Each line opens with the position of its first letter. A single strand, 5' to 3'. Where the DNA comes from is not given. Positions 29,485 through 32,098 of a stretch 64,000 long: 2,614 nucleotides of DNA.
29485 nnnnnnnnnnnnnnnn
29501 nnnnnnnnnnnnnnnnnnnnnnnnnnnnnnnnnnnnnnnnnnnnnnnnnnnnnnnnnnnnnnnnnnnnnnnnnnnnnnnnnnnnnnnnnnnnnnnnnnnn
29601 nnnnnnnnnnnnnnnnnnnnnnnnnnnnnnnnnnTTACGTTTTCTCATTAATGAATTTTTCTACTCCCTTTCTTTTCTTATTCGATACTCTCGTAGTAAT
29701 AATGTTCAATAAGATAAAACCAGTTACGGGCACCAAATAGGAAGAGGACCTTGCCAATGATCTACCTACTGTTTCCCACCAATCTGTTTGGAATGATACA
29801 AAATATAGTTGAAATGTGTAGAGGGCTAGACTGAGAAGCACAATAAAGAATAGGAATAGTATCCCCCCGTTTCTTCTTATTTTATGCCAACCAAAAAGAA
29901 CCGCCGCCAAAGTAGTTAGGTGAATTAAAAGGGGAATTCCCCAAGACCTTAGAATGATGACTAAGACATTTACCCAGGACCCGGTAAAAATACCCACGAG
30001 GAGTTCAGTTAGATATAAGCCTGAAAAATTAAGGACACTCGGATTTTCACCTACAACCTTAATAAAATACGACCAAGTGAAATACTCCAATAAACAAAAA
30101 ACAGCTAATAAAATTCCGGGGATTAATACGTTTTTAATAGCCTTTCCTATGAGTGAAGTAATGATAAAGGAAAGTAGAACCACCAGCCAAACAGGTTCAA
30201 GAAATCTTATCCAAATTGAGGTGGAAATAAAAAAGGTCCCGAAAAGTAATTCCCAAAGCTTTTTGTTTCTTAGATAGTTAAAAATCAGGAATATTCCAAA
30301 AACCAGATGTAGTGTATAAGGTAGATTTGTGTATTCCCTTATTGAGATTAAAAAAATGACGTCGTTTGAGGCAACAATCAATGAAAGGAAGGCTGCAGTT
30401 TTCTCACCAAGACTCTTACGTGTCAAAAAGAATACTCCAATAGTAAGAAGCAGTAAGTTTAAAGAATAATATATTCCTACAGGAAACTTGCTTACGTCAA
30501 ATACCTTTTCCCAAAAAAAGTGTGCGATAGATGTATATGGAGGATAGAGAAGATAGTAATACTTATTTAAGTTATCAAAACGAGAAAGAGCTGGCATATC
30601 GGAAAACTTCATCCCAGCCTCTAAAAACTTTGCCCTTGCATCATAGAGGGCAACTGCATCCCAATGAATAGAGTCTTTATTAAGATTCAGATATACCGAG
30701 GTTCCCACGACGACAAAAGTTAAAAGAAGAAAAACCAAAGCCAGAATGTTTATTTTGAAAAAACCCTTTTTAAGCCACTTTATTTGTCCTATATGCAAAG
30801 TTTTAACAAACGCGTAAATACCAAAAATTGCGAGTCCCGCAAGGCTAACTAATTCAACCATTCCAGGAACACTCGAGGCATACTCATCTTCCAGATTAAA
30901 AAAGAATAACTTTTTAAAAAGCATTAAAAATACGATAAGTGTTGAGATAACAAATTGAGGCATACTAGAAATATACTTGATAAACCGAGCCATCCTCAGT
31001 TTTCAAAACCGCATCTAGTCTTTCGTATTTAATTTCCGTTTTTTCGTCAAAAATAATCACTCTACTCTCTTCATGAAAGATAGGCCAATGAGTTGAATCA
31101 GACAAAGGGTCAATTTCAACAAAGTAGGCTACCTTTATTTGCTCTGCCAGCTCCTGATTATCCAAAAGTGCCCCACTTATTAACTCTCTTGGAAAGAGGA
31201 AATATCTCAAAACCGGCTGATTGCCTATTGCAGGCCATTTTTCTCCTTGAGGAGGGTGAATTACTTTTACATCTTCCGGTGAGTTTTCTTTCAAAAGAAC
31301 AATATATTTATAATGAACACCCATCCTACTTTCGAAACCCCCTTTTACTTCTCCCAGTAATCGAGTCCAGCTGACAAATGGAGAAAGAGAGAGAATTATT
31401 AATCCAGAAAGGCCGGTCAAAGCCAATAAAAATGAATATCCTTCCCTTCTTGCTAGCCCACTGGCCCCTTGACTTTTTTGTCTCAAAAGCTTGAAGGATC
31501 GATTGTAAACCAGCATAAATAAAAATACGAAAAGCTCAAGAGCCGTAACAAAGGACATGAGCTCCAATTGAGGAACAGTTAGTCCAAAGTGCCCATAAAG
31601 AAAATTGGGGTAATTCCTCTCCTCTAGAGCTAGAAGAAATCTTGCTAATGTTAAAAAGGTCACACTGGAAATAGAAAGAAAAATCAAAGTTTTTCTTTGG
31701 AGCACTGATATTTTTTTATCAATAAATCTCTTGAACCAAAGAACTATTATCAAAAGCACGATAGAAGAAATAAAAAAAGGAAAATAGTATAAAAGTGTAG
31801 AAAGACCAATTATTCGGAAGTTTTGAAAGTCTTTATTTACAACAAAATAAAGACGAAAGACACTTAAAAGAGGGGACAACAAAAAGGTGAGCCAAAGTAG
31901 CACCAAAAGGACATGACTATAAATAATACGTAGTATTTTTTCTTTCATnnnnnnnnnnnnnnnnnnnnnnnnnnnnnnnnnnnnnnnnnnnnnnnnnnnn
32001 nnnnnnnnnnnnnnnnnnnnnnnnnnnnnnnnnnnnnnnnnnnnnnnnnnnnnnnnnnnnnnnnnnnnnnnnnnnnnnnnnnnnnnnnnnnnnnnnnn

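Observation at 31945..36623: Paralogous pair of uncharacterised polytopic membrane proteins (NFSL[IV]DDGQ motif) bracketing two methyltransferases and followed by two more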

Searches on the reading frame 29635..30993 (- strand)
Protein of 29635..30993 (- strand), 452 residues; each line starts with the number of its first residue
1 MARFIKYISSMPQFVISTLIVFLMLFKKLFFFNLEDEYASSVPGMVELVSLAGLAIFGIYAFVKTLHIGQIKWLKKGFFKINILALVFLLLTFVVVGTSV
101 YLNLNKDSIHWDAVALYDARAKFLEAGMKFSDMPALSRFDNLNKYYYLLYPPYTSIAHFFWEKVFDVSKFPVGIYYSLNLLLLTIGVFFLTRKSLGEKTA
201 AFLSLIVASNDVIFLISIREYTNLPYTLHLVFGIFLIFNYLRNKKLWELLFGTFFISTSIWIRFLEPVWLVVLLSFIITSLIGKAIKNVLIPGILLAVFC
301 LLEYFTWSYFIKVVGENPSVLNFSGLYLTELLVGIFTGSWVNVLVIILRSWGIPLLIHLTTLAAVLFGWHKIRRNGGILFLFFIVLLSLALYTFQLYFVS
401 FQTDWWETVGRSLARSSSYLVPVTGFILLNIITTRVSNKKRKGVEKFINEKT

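Call 5: search_protein_families(library=pfam, proteins=[window:29635-30993:-], max_evalue=0.1)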
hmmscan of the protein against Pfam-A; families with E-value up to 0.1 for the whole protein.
window:29635-30993:- (452 aa): 1 family
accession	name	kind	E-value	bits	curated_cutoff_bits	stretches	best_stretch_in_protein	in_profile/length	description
PF13231.12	PMT_2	-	0.0003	21.5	26.1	1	152-299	4-152/160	Dolichyl-phosphate-mannose-protein mannosyltransferase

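Call 6: search_protein_families(library=ncbifam, proteins=[window:29635-30993:-], max_evalue=0.1)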
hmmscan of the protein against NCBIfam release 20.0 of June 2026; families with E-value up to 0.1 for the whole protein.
window:29635-30993:- (452 aa): 0 families

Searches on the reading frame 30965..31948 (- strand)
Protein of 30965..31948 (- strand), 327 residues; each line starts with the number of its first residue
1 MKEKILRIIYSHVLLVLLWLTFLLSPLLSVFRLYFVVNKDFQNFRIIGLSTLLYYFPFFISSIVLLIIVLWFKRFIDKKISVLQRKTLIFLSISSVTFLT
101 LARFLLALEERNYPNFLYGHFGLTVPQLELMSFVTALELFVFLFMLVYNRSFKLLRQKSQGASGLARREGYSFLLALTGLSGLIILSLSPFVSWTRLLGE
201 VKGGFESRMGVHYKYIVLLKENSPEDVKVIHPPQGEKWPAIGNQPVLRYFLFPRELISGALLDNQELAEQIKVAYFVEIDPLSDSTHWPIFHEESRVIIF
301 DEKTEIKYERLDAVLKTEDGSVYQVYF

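Call 5: search_protein_families(library=pfam, proteins=[window:30965-31948:-], max_evalue=0.1)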
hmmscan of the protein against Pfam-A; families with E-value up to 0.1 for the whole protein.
window:30965-31948:- (327 aa): 0 families

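Call 6: search_protein_families(library=ncbifam, proteins=[window:30965-31948:-], max_evalue=0.1)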
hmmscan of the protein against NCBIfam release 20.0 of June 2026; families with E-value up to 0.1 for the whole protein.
window:30965-31948:- (327 aa): 0 families

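Call 50: find_homologous_proteins(query=window:30965-31948:-)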
Query window:30965-31948:- (327 aa): 32 proteins with E <= 0.001 among 7193 candidates.
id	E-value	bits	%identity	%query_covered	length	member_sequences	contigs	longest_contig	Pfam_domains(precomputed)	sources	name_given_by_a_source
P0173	2.7e-206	702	100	100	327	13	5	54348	-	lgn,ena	-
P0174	2.5e-142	492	72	91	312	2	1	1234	-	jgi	-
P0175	1.5e-140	486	70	100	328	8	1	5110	-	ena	-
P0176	2.7e-111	390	58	100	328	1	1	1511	-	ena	-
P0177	5.4e-103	363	54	100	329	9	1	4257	-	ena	-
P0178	1.7e-98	348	49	99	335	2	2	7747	-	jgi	-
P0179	1.8e-97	345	71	51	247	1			PF19529.5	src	-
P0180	6.9e-97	343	57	87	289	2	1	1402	-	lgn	-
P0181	1.3e-94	335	49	100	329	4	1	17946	-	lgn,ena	-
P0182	7.9e-94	333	47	100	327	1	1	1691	-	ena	-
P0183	1.4e-93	332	47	99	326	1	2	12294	-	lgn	-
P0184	3.2e-90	321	48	98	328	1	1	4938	-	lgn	-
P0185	1.2e-88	316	45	100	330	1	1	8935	-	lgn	-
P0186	1.6e-84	302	52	83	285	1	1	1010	-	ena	-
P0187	5.5e-84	301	46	99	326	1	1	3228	-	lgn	-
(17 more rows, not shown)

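Call 59: predict_structure(alignment_id=A4)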
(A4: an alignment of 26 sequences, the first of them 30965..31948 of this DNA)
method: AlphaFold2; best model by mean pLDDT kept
length: 327 residues; sequences in the alignment: 26
mean_pLDDT: 82.2   pTM: 0.57
mean pLDDT of the five models: 82.2, 81.1, 80.5, 79.1, 78.9
residues with pLDDT >= 90: 126; 70-90: 131; 50-70: 66; < 50: 4
segments of 3 or more residues with pLDDT < 50: 158-161
pLDDT, mean of each block of 10 residues (from residue 1): 86 95 94 79 65 91 93 86 90 92 84 74 88 91 82 55 55 70 66 62 65 86 94 77 76 91 92 91 79 92 92 89 95
secondary structure, 60 per line:
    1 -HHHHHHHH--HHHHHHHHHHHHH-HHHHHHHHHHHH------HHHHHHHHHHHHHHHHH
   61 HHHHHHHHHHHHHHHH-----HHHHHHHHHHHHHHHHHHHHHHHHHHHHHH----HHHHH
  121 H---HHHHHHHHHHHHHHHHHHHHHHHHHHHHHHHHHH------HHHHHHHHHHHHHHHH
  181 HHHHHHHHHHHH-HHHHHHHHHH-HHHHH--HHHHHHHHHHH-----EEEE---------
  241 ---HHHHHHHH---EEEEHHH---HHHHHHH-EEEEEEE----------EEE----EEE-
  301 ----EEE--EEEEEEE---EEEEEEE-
elements in order: H2-9 H12-24 H26-37 H44-76 H82-111 H116-121 H125-158 H165-192 H194-203 H205-209 H212-222 E228-231 H244-251 E255-258 H265-271 E273-279 E290-292 E297-299 E305-307 E310-316 E320-326

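Call 82: search_protein_families(library=pfam, alignment_id=A4, max_evalue=0.05)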
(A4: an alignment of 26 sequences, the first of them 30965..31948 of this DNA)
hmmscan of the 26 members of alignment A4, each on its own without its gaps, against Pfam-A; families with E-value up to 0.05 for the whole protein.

A. member 1, window:30965-31948:- (327 aa): 0 families

B. families by the number of members that match (of 26 scanned): 5 families
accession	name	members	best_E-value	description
PF19529.4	DUF6057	2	0.026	Family of unknown function (DUF6057)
PF11992.13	TgpA_N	2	0.027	TgpA N-terminal domain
PF06653.16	Claudin_3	1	0.013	Tight junction protein, Claudin-like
PF09843.14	DUF2070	1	0.023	Predicted membrane protein (DUF2070)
PF14802.11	TMEM192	1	0.029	TMEM192 family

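Call 83: search_solved_structures(query=A4, max_evalue=1)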
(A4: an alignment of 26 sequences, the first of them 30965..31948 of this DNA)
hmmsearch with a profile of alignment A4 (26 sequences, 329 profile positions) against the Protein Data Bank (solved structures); distinct sequences matched with E-value up to 1: 1.
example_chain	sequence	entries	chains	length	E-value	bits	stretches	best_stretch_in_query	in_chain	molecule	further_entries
6l85_A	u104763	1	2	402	0.62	12.6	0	14-113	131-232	Phosphate transporter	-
